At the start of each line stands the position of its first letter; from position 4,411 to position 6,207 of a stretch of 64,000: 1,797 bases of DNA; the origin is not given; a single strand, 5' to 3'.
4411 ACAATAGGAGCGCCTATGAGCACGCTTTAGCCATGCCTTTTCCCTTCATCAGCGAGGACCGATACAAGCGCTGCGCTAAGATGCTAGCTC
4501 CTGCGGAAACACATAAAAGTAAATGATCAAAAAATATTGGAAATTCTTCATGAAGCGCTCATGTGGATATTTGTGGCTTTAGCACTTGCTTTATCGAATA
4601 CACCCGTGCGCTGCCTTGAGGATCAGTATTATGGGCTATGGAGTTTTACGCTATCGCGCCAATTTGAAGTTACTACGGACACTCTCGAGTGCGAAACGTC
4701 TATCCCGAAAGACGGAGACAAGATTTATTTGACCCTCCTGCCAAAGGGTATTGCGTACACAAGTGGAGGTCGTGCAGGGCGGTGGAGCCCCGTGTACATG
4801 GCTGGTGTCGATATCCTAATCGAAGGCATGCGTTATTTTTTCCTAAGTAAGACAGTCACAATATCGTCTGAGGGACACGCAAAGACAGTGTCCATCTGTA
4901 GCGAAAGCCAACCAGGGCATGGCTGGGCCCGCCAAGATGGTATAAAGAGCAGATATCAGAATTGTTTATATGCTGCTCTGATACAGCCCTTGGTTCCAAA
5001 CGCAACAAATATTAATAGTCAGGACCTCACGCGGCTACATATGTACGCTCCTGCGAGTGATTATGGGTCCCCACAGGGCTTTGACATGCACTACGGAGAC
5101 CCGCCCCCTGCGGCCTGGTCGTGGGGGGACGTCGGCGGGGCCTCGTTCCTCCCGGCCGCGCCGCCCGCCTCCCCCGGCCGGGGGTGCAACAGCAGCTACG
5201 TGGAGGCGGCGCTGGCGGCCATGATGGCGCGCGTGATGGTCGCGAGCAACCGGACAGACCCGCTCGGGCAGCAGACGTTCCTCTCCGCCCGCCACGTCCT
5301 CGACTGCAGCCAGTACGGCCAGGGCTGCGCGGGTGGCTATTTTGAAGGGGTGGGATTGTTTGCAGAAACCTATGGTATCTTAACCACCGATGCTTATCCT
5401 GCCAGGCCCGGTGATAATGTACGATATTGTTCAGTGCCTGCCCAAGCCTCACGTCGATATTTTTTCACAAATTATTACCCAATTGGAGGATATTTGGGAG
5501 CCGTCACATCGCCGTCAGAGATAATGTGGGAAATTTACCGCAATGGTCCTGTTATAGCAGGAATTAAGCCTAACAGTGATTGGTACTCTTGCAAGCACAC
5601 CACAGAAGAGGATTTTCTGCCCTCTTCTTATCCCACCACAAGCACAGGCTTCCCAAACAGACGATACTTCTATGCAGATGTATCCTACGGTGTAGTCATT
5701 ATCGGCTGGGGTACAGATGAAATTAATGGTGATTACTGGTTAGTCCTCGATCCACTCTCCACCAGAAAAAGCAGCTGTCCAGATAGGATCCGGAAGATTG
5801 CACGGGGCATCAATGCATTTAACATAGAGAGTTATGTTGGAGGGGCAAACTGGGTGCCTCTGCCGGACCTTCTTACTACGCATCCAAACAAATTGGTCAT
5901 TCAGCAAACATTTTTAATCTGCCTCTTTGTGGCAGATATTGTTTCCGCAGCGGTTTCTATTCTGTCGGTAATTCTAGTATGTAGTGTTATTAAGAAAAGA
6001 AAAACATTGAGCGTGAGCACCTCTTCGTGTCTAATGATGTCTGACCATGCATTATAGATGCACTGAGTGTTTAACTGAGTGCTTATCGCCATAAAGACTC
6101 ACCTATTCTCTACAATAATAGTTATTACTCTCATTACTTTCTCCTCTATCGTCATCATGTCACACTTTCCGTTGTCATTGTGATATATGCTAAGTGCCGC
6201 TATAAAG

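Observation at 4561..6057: Membrane-anchored papain-like pseudoprotease whose conserved core is encoded by a local GC-rich patch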

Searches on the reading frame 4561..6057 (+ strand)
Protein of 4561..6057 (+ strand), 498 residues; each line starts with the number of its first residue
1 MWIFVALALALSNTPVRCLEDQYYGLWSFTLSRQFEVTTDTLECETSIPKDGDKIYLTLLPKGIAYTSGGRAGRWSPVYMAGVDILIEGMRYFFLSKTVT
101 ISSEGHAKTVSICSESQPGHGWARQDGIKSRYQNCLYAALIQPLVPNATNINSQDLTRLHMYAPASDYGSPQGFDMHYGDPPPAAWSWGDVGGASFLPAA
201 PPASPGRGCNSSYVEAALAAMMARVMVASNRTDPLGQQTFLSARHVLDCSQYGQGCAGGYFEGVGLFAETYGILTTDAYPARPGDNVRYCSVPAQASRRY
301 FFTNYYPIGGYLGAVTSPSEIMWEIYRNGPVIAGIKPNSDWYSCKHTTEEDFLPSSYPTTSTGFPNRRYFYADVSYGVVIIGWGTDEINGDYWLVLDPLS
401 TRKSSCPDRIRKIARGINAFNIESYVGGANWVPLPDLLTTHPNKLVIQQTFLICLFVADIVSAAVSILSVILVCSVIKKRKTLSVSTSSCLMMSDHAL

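Call 3: search_protein_families(library=pfam, proteins=[window:4561-6057:+], max_evalue=0.01)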
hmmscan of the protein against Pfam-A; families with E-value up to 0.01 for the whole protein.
window:4561-6057:+ (498 aa): 2 families
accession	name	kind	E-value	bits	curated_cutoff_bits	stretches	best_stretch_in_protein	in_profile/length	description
PF00112.29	Peptidase_C1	-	6.5e-13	49.7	20.7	1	208-395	22-186/220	Papain family cysteine protease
PF08773.16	CathepsinC_exc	-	3.6e-11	43.8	27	1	13-138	1-119/121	Cathepsin C exclusion domain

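Call 4: search_solved_structures(query=window:4561-6054:+, max_evalue=0.01, show_alignments=3)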
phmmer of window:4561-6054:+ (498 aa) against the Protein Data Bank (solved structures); distinct sequences matched with E-value up to 0.01: 15.
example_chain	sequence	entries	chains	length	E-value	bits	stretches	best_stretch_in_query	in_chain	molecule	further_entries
1jqp_A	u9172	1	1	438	5.4e-23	84.5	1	183-435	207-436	dipeptidyl peptidase I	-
3pdf_A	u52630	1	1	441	1.4e-21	79.8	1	183-433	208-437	Dipeptidyl peptidase 1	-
4oel_A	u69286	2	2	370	9.9e-19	70.4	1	183-341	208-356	Dipeptidyl peptidase 1 Heavy chain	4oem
6rn6_B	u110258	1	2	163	1.5e-15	59.9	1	183-341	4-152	Dipeptidyl peptidase 1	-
6ic5_B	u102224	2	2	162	1.5e-15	59.9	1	183-341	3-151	Dipeptidyl peptidase 1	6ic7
4cdf_B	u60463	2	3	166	1.7e-15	59.7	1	183-341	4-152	DIPEPTIDYL PEPTIDASE 1 HEAVY CHAIN | Dipeptidyl peptidase 1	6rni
4cdc_B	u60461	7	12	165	1.8e-15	59.6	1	183-341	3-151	DIPEPTIDYL PEPTIDASE 1 HEAVY CHAIN | Dipeptidyl peptidase 1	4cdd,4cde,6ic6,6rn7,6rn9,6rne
1k3b_B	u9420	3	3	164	2.1e-15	59.4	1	183-341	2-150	dipeptydil-peptidase I light chain | Dipeptidyl-peptidase 1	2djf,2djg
1deu_A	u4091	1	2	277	6.5e-10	41.3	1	182-337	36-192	PROCATHEPSIN X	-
1ef7_A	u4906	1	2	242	1.5e-09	40.1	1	183-337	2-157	CATHEPSIN X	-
8iui_A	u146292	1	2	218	1.5e-06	30.2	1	355-397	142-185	Fibroinase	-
3qt4_A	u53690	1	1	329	8.1e-06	27.8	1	235-293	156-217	Cathepsin-L-like midgut cysteine proteinase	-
1mir_A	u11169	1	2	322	0.00044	22.1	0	207-283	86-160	PROCATHEPSIN B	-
1cte_A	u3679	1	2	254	0.0016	20.2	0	208-283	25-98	CATHEPSIN B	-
1cpj_A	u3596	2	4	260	0.0017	20.1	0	208-283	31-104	CATHEPSIN B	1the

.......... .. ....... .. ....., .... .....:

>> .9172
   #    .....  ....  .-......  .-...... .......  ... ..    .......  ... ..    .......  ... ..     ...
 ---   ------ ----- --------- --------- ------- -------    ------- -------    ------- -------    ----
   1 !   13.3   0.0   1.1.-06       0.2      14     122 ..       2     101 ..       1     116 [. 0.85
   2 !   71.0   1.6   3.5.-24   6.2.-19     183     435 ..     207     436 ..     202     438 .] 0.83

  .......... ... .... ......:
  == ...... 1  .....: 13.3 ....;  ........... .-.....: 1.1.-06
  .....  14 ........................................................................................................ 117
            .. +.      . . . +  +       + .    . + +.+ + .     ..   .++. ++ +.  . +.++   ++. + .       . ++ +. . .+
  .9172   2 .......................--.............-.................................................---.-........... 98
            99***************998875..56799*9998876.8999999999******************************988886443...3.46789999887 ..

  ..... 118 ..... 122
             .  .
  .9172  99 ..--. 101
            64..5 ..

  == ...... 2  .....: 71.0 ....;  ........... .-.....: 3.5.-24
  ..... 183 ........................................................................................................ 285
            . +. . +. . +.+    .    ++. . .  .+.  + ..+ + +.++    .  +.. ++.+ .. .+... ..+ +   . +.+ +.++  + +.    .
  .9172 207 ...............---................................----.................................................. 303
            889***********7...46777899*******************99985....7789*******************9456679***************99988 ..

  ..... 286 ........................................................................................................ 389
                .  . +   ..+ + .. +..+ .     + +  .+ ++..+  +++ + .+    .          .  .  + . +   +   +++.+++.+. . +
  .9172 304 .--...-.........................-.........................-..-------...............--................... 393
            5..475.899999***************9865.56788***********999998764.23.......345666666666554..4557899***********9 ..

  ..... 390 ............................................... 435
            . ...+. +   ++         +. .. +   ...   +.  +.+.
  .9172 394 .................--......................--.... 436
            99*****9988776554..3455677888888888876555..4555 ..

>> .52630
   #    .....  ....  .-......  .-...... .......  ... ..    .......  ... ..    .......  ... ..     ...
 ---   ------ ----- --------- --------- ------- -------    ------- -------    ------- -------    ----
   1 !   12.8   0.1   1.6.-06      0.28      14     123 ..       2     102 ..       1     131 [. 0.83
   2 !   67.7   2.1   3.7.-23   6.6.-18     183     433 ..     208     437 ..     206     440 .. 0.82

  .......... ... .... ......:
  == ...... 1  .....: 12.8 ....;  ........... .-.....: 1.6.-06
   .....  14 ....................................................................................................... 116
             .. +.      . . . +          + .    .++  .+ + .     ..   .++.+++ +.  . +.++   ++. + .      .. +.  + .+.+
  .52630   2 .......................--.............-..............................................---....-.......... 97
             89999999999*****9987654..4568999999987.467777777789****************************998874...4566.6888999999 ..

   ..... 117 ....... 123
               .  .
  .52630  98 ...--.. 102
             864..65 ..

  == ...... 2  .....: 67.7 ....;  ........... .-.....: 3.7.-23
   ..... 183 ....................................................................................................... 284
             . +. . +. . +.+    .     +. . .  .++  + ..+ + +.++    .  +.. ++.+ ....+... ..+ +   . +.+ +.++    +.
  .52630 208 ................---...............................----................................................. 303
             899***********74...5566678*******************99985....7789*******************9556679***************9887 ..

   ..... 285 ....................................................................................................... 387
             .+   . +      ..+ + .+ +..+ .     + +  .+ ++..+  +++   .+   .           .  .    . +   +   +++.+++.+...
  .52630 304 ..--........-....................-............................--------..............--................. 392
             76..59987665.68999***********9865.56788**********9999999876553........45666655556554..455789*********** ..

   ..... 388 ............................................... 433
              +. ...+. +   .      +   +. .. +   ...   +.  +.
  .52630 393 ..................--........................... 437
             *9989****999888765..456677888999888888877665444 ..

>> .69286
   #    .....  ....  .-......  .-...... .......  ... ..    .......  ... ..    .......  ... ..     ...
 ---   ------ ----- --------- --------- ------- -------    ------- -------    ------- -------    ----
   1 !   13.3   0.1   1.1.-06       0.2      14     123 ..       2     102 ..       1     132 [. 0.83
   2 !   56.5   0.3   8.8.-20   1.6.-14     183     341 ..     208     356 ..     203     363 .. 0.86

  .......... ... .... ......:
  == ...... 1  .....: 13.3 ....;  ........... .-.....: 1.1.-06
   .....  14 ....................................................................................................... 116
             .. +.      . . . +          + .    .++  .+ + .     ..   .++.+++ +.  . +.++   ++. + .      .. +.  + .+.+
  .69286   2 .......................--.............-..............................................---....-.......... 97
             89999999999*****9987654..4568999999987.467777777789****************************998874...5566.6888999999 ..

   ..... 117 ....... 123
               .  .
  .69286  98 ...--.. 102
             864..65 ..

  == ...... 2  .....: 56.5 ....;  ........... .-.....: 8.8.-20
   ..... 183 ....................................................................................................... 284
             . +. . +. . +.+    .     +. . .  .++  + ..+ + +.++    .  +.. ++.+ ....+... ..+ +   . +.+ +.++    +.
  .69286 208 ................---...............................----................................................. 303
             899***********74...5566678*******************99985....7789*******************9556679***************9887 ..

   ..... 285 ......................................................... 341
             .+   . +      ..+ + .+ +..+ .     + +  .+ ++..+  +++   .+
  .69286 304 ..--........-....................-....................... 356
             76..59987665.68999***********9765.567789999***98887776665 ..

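Call 7: find_homologous_proteins(query=window:4561-6054:+)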
Query window:4561-6054:+ (498 aa): 6 proteins with E <= 0.001 among 8000 candidates.
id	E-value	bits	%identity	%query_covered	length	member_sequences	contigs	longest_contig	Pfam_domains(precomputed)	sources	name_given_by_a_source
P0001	0.0e+0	1047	89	100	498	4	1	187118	PF00112.30,PF08773.17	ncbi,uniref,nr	ncbi:Dipeptidyl-peptidase I precursor [Giardia lamblia P15]|uniref:Dipeptidyl-peptidase I n=1 Tax=Gi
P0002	1.3e-269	913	78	100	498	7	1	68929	PF00112.30,PF08773.17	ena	-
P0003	6.1e-115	403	42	94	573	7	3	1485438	PF00112.30,PF08773.17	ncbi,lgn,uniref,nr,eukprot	ncbi:Encystation-specific protease [Giardia duodenalis]|uniref:Encystation-specific protease n=1 Tax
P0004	5.4e-111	390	41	95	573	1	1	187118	PF00112.30,PF08773.17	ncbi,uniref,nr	ncbi:Encystation-specific protease [Giardia lamblia P15]|uniref:Encystation-specific protease n=1 Ta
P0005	5.2e-107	377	41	88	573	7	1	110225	PF00112.30,PF08773.17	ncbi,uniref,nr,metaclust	ncbi:Dipeptidyl-peptidase I precursor [Giardia duodenalis]|uniref:Dipeptidyl-peptidase I n=1 Tax=Gia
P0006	6.3e-20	89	26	51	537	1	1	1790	PF00112.30,PF08773.17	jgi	-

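Call 10: find_encoding_contigs(protein=P0001, flank=3000, max_places=3)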
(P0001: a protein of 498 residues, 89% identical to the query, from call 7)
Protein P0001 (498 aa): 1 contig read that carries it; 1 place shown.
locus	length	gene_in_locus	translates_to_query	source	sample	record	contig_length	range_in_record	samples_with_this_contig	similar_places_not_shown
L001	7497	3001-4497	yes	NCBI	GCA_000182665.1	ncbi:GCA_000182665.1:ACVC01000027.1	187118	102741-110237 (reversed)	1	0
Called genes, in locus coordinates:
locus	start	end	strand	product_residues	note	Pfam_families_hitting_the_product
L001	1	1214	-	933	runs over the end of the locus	-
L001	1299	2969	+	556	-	PF07714:PK_Tyr_Ser-Thr, PF00069:Pkinase, PF13857:Ank_5 (faint), PF00023:Ank (faint), PF24521:Ank_KRIT1 (faint), PF12796:Ank_2, PF13637:Ank_4 (faint), PF12796:Ank_2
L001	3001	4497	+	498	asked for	PF08773:CathepsinC_exc, PF00112:Peptidase_C1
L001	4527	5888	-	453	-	-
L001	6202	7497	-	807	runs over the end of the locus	PF00069:Pkinase, PF07714:PK_Tyr_Ser-Thr, PF00023:Ank (faint), PF12796:Ank_2, PF13606:Ank_3 (faint), PF13857:Ank_5 (faint), PF13637:Ank_4 (weak), PF12796:Ank_2, +1 more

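Call 11: find_encoding_contigs(protein=P0002, flank=3000, max_places=3)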
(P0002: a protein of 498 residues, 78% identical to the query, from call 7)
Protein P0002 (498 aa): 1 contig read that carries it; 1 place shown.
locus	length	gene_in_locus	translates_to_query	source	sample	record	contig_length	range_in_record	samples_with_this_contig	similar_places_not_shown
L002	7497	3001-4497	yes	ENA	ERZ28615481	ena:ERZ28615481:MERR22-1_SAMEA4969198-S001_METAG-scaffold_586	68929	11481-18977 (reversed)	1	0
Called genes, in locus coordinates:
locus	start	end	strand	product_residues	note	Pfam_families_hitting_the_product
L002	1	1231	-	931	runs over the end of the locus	-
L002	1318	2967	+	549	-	PF07714:PK_Tyr_Ser-Thr, PF00069:Pkinase, PF00023:Ank (faint), PF13857:Ank_5 (faint), PF24521:Ank_KRIT1 (faint), PF12796:Ank_2, PF13637:Ank_4 (faint)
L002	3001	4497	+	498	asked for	PF08773:CathepsinC_exc, PF00112:Peptidase_C1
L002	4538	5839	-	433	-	-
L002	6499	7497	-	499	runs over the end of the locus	-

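Call 12: find_encoding_contigs(protein=P0003, flank=1500, max_places=2)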
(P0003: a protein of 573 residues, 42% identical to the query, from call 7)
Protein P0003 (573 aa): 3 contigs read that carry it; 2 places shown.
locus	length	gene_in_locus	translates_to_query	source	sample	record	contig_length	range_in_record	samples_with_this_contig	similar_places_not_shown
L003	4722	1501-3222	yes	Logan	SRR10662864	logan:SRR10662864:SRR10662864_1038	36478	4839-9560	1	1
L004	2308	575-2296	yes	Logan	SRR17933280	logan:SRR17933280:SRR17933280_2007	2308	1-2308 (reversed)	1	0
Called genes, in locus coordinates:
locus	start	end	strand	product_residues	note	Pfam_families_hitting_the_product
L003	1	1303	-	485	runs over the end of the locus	-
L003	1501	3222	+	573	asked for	PF08773:CathepsinC_exc, PF00112:Peptidase_C1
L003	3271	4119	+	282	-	-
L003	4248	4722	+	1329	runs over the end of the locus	PF03104:DNA_pol_B_exo1, PF00136:DNA_pol_B, PF14260:zf-C4pol (weak)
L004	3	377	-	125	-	?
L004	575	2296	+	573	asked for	PF08773:CathepsinC_exc, PF00112:Peptidase_C1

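Call 15: find_encoding_contigs(protein=P0005, flank=1500, max_places=2)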
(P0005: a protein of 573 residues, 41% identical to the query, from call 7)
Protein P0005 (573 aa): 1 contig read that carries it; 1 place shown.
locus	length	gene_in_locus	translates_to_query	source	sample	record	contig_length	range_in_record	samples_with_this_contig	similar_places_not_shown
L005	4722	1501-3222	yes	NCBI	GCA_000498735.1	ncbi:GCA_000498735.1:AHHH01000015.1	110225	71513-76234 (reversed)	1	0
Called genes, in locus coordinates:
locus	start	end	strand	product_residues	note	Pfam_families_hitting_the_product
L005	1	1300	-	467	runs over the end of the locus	-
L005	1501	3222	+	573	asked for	PF08773:CathepsinC_exc, PF00112:Peptidase_C1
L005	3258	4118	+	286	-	-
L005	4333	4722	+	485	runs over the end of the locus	PF03104:DNA_pol_B_exo1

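Call 37: find_encoding_contigs(protein=P0004, flank=1500, max_places=2)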
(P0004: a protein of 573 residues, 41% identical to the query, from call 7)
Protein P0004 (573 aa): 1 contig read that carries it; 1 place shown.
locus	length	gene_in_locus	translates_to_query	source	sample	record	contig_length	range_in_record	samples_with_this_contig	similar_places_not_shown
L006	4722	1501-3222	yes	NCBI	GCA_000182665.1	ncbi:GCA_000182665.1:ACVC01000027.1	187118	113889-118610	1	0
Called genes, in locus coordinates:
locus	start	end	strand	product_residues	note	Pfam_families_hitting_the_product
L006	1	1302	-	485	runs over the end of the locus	-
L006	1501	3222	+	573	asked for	PF08773:CathepsinC_exc, PF00112:Peptidase_C1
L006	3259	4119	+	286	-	-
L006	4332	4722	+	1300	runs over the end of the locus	PF03104:DNA_pol_B_exo1, PF00136:DNA_pol_B, PF14260:zf-C4pol (weak)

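Call 39: find_encoding_contigs(protein=P0003, flank=10000, max_places=1)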
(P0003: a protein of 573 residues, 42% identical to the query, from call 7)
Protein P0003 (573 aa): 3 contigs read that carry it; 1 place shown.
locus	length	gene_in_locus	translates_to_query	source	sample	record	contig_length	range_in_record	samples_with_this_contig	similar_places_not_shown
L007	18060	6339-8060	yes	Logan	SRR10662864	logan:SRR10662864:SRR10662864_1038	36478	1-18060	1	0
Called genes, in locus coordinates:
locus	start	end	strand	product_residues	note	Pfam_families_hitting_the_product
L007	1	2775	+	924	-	?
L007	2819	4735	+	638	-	-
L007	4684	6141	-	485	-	-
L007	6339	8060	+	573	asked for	PF08773:CathepsinC_exc, PF00112:Peptidase_C1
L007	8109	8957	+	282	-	-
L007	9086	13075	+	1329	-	PF03104:DNA_pol_B_exo1, PF00136:DNA_pol_B, PF14260:zf-C4pol (weak)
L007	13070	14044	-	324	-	PF01239:PPTA (faint)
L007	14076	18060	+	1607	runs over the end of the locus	-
